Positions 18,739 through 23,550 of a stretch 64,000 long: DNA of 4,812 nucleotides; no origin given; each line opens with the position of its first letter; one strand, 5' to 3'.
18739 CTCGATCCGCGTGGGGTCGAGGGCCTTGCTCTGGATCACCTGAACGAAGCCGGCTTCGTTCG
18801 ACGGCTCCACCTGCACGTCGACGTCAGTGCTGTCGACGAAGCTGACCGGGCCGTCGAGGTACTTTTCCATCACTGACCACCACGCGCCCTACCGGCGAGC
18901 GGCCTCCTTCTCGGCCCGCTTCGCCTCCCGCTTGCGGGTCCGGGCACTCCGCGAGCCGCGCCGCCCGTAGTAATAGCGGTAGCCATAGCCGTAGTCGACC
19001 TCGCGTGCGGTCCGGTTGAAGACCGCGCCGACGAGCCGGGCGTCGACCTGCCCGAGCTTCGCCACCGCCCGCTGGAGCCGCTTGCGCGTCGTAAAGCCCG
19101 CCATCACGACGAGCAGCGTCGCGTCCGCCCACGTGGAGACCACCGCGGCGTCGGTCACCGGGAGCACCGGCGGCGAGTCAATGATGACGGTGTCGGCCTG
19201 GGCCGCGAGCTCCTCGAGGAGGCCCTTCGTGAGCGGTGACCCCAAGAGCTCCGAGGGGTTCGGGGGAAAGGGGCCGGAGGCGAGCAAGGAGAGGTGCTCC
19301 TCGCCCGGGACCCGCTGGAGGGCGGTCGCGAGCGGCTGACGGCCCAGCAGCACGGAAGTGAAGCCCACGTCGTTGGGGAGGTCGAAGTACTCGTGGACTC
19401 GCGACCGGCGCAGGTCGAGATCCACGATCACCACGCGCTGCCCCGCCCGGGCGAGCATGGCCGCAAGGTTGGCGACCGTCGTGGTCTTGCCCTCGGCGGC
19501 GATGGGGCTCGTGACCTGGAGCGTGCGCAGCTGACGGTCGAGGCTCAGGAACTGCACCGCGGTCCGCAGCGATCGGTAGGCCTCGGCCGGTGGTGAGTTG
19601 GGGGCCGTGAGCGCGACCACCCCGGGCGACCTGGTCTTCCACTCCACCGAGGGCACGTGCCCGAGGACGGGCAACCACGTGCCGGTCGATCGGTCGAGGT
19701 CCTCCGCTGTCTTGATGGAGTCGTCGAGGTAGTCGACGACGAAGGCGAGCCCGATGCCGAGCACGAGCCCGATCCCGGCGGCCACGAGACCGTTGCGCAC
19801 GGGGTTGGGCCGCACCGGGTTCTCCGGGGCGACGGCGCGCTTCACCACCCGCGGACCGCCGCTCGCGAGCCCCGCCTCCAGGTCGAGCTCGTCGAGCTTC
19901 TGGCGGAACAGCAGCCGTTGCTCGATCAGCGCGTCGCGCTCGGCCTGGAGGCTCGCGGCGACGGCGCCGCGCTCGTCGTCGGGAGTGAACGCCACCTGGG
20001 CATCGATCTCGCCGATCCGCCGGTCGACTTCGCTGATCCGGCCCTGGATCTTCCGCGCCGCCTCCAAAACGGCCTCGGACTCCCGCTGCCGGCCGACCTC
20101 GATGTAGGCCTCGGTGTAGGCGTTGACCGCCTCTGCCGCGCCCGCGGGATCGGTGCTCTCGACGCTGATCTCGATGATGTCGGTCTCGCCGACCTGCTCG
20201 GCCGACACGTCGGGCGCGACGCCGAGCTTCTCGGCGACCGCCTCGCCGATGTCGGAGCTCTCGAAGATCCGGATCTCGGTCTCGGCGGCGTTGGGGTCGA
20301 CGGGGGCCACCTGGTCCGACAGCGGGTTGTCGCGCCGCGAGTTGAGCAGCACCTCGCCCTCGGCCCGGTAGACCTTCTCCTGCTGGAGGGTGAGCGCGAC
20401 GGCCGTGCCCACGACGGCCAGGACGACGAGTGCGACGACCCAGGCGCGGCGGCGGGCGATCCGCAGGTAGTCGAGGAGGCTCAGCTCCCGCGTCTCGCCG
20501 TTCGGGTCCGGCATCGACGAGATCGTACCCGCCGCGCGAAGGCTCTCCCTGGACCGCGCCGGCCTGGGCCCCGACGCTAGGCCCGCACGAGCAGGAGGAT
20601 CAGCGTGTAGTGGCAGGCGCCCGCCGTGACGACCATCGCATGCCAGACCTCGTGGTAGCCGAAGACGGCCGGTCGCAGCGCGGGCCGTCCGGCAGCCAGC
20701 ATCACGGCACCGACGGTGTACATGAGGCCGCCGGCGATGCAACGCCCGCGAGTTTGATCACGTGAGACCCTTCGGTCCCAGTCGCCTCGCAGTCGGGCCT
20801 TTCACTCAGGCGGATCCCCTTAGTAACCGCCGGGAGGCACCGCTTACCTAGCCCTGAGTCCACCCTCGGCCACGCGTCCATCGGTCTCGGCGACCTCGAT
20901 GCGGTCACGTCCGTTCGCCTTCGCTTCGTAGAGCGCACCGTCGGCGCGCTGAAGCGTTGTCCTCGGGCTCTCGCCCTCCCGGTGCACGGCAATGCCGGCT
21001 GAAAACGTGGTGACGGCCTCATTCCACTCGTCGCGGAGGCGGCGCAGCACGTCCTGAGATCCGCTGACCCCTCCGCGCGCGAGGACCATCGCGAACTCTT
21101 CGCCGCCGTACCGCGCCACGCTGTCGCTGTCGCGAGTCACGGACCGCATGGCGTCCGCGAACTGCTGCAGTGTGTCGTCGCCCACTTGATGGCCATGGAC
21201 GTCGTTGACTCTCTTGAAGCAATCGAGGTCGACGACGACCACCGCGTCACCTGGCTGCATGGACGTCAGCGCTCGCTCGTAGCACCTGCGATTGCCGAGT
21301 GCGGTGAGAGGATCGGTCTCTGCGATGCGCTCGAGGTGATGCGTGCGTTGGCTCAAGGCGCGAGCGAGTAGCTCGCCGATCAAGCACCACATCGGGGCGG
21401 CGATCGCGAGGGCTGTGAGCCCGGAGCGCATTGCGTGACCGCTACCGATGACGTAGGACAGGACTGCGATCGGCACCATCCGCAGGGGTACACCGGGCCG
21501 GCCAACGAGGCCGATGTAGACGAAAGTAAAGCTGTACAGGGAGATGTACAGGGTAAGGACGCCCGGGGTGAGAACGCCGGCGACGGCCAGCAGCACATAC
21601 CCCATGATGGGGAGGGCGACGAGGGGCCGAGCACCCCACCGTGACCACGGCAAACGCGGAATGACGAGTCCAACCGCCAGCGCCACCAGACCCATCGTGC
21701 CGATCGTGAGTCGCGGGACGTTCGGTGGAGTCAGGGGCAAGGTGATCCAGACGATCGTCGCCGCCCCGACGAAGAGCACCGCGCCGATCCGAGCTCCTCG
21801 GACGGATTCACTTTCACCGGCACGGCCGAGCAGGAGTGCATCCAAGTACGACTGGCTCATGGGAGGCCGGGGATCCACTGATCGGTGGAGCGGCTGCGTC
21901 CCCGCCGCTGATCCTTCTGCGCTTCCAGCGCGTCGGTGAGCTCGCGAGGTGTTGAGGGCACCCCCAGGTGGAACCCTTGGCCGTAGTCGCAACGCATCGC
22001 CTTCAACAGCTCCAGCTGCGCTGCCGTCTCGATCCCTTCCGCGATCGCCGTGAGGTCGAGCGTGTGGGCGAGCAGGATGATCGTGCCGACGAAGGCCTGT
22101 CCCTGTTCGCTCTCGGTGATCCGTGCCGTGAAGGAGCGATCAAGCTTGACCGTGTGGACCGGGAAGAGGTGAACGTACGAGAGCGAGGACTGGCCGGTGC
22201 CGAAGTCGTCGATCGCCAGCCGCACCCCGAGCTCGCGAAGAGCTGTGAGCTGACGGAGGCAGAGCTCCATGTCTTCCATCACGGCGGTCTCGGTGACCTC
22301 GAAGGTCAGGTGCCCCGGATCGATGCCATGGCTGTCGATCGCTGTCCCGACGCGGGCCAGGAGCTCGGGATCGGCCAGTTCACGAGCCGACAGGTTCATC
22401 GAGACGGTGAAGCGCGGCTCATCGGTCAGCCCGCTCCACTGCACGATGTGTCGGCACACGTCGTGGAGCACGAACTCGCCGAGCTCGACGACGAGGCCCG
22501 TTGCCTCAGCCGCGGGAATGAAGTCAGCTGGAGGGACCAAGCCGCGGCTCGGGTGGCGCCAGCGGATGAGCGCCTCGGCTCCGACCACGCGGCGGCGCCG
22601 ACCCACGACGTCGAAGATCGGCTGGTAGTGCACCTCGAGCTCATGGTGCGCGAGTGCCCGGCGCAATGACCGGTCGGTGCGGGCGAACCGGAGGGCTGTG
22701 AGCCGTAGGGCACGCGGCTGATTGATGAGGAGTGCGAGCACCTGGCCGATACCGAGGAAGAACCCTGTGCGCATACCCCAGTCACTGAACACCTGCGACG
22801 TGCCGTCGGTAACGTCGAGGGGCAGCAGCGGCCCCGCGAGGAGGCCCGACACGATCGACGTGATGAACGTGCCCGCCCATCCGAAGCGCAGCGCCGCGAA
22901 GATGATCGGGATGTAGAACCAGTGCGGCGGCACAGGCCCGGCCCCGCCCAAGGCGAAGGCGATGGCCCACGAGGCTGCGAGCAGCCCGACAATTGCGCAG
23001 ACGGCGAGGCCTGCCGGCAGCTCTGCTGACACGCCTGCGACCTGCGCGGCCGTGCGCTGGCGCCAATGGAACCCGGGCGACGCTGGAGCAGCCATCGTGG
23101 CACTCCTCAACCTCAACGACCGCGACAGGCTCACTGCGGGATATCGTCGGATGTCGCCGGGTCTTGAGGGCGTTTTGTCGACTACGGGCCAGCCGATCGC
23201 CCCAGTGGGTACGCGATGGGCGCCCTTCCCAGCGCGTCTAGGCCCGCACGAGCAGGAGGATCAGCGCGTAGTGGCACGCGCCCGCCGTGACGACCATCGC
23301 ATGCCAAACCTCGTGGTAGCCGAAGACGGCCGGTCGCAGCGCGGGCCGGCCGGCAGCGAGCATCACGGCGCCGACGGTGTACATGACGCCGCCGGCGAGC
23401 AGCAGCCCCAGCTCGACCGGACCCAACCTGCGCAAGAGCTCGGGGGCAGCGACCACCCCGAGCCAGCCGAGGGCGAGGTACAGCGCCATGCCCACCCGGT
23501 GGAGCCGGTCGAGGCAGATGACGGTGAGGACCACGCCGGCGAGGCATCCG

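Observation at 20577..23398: Coupled EAL-GGDEF gene pair bracketed by a 161-bp direct duplication of the hemolysin-III gene 3' end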

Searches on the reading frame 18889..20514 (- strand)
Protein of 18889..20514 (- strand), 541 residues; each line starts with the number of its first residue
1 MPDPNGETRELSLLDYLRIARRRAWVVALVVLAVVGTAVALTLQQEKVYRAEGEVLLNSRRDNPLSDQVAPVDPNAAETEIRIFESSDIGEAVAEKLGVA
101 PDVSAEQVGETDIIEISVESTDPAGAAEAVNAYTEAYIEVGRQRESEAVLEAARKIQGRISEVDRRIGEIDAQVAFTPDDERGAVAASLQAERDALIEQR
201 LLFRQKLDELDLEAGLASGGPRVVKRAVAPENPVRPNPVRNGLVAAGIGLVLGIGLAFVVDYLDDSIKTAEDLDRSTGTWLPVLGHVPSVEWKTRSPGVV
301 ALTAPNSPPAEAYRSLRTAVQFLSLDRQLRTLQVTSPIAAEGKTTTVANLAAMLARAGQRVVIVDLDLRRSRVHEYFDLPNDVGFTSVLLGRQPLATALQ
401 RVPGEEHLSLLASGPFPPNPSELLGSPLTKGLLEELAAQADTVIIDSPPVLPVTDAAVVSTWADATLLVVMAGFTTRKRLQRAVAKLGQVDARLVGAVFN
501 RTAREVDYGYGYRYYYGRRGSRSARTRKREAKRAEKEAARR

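Call 7: search_protein_families(library=pfam, proteins=[window:18889-20514:-])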
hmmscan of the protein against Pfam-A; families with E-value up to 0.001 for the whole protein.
window:18889-20514:- (541 aa): 6 families
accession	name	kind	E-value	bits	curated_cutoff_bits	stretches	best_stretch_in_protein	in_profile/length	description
PF13614.12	AAA_31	-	5.4e-09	36.7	27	1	342-485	14-162/177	AAA domain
PF01656.29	CbiA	-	2.7e-08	34.2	25.4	1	341-504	10-85/125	CobQ/CobB/MinD/ParA nucleotide binding domain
PF02706.20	Wzz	-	1.4e-07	32.2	25.5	1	10-97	2-91/91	Chain length determinant protein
PF13807.11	GNVR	-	5.7e-05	23.4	27.7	1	192-259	10-79/82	G-rich domain on putative tyrosine kinase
PF09140.17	MipZ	-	6.8e-05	22.7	20.7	1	341-379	12-50/262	ATPase MipZ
PF10609.15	ParA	-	0.00028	20.9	27.1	1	341-500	15-173/246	NUBPL iron-transfer P-loop NTPase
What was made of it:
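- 18889..20514 (-): Wzc-like polysaccharide tyrosine autokinase (BY-kinase), 541 aa. It is the first gene of the strain-specific polysaccharide block. Pfam Wzz, GNVR and AAA_31/CbiA (call 7).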

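Call 40: find_homologous_proteins(query=window:18889-20514:-)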
Query window:18889-20514:- (541 aa): 4382 proteins with E <= 0.001 among 8000 candidates; the best 120 are listed.
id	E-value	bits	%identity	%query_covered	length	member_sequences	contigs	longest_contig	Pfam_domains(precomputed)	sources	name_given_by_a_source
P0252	0.0e+0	1152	100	100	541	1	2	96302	PF02706.21,PF01656.30,PF13614.13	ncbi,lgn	ncbi:MAG: polysaccharide biosynthesis tyrosine autokinase [Acidimicrobiia bacterium]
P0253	2.6e-157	543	53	94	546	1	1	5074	PF00142.25,PF02706.21,PF10609.16,PF01656.30,PF13614.13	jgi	jgi:succinoglycan biosynthesis transport protein ExoP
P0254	2.4e-155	536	54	93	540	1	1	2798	PF02706.21,PF10609.16,PF01656.30,PF13614.13,PF13807.12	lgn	-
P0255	2.5e-154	533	52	92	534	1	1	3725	PF02706.21,PF10609.16,PF01656.30,PF13614.13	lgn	-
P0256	1.3e-152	527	50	99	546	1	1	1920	PF02706.21,PF10609.16,PF01656.30,PF13614.13,PF13807.12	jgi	jgi:capsular exopolysaccharide synthesis family protein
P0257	4.1e-151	522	49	99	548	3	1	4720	PF02706.21,PF10609.16,PF01656.30,PF13614.13,PF09140.18,PF13807.12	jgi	jgi:polysaccharide biosynthesis transport protein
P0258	4.2e-150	519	54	91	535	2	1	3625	PF02706.21,PF01656.30,PF13807.12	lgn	-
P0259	7.5e-149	515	53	91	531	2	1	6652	PF02706.21,PF10609.16,PF01656.30,PF13614.13,PF09140.18,PF13807.12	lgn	-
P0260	1.3e-148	514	52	94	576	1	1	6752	PF02706.21,PF10609.16,PF01656.30,PF13614.13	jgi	jgi:capsular exopolysaccharide synthesis family protein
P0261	1.5e-148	514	49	99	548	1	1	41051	PF02706.21,PF10609.16,PF01656.30,PF13614.13,PF13807.12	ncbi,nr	ncbi:MAG TPA: polysaccharide biosynthesis tyrosine autokinase [Acidimicrobiales bacterium]|nr:polysa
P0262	8.3e-148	512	52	95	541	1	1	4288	PF02706.21,PF10609.16,PF01656.30,PF13614.13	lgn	-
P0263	1.5e-147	511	53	93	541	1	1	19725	PF02706.21,PF10609.16,PF01656.30,PF13614.13,PF06564.19,PF13807.12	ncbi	ncbi:MAG: polysaccharide biosynthesis tyrosine autokinase [Acidimicrobiales bacterium]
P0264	2.0e-147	510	50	95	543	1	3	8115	PF02706.21,PF10609.16,PF01656.30,PF13614.13,PF13807.12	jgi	jgi:capsular exopolysaccharide synthesis family protein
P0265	5.5e-147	509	52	84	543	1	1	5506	PF02706.21,PF10609.16,PF01656.30,PF13614.13,PF13807.12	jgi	-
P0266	6.4e-147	509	48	96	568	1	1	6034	PF02706.21,PF10609.16,PF01656.30,PF13614.13,PF13807.12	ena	-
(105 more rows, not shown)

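Call 47: find_encoding_contigs(protein=P0252, flank=10000, max_places=4)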
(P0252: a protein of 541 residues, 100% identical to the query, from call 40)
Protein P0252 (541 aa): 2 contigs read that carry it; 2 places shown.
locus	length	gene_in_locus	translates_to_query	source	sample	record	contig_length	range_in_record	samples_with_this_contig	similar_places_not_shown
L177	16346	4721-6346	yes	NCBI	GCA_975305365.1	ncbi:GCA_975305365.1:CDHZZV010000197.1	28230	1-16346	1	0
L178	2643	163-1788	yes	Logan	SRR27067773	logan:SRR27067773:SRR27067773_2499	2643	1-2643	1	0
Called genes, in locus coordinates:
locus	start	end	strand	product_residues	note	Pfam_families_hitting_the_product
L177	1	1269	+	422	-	?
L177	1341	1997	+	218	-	PF03006:HlyIII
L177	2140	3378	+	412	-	PF00563:EAL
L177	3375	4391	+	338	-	PF00990:GGDEF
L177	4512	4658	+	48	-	PF03006:HlyIII (weak)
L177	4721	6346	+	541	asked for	PF02706:Wzz (weak), PF01656:CbiA, PF13614:AAA_31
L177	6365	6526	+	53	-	-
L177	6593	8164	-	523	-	PF04932:Wzy_C (weak)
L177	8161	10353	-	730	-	PF00535:Glycos_transf_2, PF13641:Glyco_tranf_2_3, PF13579:Glyco_trans_4_4 (weak), PF00534:Glycos_transf_1, PF13692:Glyco_trans_1_4, PF20706:GT4-conflict (weak)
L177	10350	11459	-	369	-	PF13439:Glyco_transf_4 (weak), PF20706:GT4-conflict (weak), PF13692:Glyco_trans_1_4, PF00534:Glycos_transf_1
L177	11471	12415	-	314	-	PF00535:Glycos_transf_2, PF10111:Glyco_tranf_2_2 (faint), PF13641:Glyco_tranf_2_3, PF13632:Glyco_trans_2_3 (weak)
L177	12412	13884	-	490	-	PF01943:Polysacc_synt, PF13440:Polysacc_synt_3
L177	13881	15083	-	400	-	PF01041:DegT_DnrJ_EryC1, PF00155:Aminotran_1_2, PF01053:Cys_Met_Meta_PP (weak)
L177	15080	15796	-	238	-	PF00583:Acetyltransf_1, PF13673:Acetyltransf_10 (weak), PF13508:Acetyltransf_7 (weak)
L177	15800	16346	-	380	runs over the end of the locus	PF13692:Glyco_trans_1_4, PF13524:Glyco_trans_1_2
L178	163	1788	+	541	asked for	PF02706:Wzz (weak), PF01656:CbiA, PF13614:AAA_31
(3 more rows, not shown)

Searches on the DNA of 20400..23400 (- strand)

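Call 21: search_rna_families(source=window, start=20400, end=23400, threshold=evalue, max_evalue=1)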
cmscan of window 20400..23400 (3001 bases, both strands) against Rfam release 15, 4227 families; matches with E-value up to 1: 0.
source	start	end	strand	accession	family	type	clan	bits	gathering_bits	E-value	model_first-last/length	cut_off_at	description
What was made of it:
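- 20738..20843 (-): 106-nt spacer between the GGDEF stop and the hlyIII fragment. Its 3' edge (20738/20737) is the non-homologous, illegitimate junction. No Rfam match (call 21).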

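Call 59: search_dna_similar(query=window:20577-23398:-, collection=plasmids, mode=distant, max_rows=8)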
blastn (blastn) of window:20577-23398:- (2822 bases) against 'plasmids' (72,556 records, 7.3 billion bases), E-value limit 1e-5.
Records with a match: 211; places in all: 381; records where one place covers at least 80% of the query: 0.
Best place of each record, by identity: 80-90% 5; 60-80% 206.
By first word of the organism name: Ralstonia 134; Azospirillum 16; Deinococcus 7; Paraburkholderia 5; Cupriavidus 5; Sinorhizobium 5; Bradyrhizobium 4; Burkholderia 4; Sphingomonas 4; Methylobacterium 3; and 18 more.
By predicted mobility (MOB-suite, as given by PLSDB): mobilizable 113; non-mobilizable 95; conjugative 3.
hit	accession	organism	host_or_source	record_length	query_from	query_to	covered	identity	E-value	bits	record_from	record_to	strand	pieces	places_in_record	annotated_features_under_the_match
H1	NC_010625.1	Paraburkholderia phymatum STM815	-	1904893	1069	2315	11%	70.9%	2e-7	131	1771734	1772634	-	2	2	record has no annotation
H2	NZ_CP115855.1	Pseudoroseomonas cervicalis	-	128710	1081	1388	11%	66.7%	2e-7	66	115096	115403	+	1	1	EAL domain-containing protein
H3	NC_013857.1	Azospirillum sp. B510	-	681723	734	1269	10%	73.6%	1e-11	152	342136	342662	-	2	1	EAL domain-containing protein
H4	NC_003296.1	Ralstonia pseudosolanacearum GMI1000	-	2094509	1099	1383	10%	66.4%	8e-7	65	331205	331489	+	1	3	none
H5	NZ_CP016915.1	Ralstonia pseudosolanacearum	Tobacco,tissu sample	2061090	1099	1383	10%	66.4%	8e-7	65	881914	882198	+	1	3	none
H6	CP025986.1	Ralstonia solanacearum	Cucurbita maxima,culture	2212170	1099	1383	10%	66.4%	8e-7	65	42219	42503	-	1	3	sensor domain-containing diguanylate cyclase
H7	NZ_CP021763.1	Ralstonia pseudosolanacearum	Solanum lycopersicum,Tomato with ...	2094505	1099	1383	10%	66.4%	8e-7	65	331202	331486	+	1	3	none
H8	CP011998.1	Ralstonia solanacearum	ginger,cell culture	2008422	1099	1383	10%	66.4%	8e-7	65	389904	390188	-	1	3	diguanylate cyclase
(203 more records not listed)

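Call 60: search_dna_similar(query=window:20577-23398:-, collection=phages, mode=distant, max_rows=8)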
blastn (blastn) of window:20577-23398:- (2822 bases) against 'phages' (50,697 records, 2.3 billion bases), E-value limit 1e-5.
No match.
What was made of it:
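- Tried and rejected: Plasmid and phage searches found no relatives (calls 59, 60).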

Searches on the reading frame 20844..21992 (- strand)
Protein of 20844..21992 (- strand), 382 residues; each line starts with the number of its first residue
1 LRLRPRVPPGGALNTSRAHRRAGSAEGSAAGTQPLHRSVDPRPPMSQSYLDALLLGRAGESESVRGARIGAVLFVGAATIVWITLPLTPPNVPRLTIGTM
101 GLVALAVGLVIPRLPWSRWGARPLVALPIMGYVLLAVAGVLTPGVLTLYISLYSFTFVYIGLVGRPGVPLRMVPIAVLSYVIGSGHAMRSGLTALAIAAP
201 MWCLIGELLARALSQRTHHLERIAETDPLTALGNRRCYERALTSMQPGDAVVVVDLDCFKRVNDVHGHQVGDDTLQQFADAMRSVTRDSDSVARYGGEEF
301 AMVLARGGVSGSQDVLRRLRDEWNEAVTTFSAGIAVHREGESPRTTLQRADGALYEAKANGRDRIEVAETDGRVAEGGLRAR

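Call 7: search_protein_families(library=pfam, proteins=[window:20844-21992:-])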
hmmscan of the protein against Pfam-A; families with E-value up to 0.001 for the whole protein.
window:20844-21992:- (382 aa): 1 family
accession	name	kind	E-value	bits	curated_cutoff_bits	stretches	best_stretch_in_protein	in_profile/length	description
PF00990.26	GGDEF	-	1.7e-31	109.6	23.8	1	224-364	1-161/161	Diguanylate cyclase, GGDEF domain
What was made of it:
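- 20844..21860 (-): GGDEF diguanylate cyclase gene, 338 aa, with a hydrophobic N-terminal half. It has GGEEF with an RDSD I-site. Its start overlaps the EAL stop (ATGA). Pfam GGDEF, E=1.7e-31 (call 7).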

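Call 48: find_encoding_contigs(protein=window:20844-21860:-, flank=10000, max_places=6)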
Protein window:20844-21860:- (338 aa): 2 contigs read that carry it; 2 places shown.
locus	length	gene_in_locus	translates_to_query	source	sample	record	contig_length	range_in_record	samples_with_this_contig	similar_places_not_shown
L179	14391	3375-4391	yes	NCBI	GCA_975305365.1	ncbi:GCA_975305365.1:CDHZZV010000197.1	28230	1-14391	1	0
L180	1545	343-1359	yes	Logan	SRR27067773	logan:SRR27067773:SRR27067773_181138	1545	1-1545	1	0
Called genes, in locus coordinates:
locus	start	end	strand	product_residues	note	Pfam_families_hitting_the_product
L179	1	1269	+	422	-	?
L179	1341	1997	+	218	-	PF03006:HlyIII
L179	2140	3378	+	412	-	PF00563:EAL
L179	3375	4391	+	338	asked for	PF00990:GGDEF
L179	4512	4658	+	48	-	PF03006:HlyIII (weak)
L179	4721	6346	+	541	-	PF02706:Wzz (weak), PF01656:CbiA, PF13614:AAA_31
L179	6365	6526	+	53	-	-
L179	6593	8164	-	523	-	PF04932:Wzy_C (weak)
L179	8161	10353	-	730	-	PF00535:Glycos_transf_2, PF13641:Glyco_tranf_2_3, PF13579:Glyco_trans_4_4 (weak), PF00534:Glycos_transf_1, PF13692:Glyco_trans_1_4, PF20706:GT4-conflict (weak)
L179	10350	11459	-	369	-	PF13439:Glyco_transf_4 (weak), PF20706:GT4-conflict (weak), PF13692:Glyco_trans_1_4, PF00534:Glycos_transf_1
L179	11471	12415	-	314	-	PF00535:Glycos_transf_2, PF10111:Glyco_tranf_2_2 (faint), PF13641:Glyco_tranf_2_3, PF13632:Glyco_trans_2_3 (weak)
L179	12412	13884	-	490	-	PF01943:Polysacc_synt, PF13440:Polysacc_synt_3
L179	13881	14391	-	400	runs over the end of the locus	PF01041:DegT_DnrJ_EryC1, PF00155:Aminotran_1_2, PF01053:Cys_Met_Meta_PP (weak)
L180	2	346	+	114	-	?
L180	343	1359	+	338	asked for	PF00990:GGDEF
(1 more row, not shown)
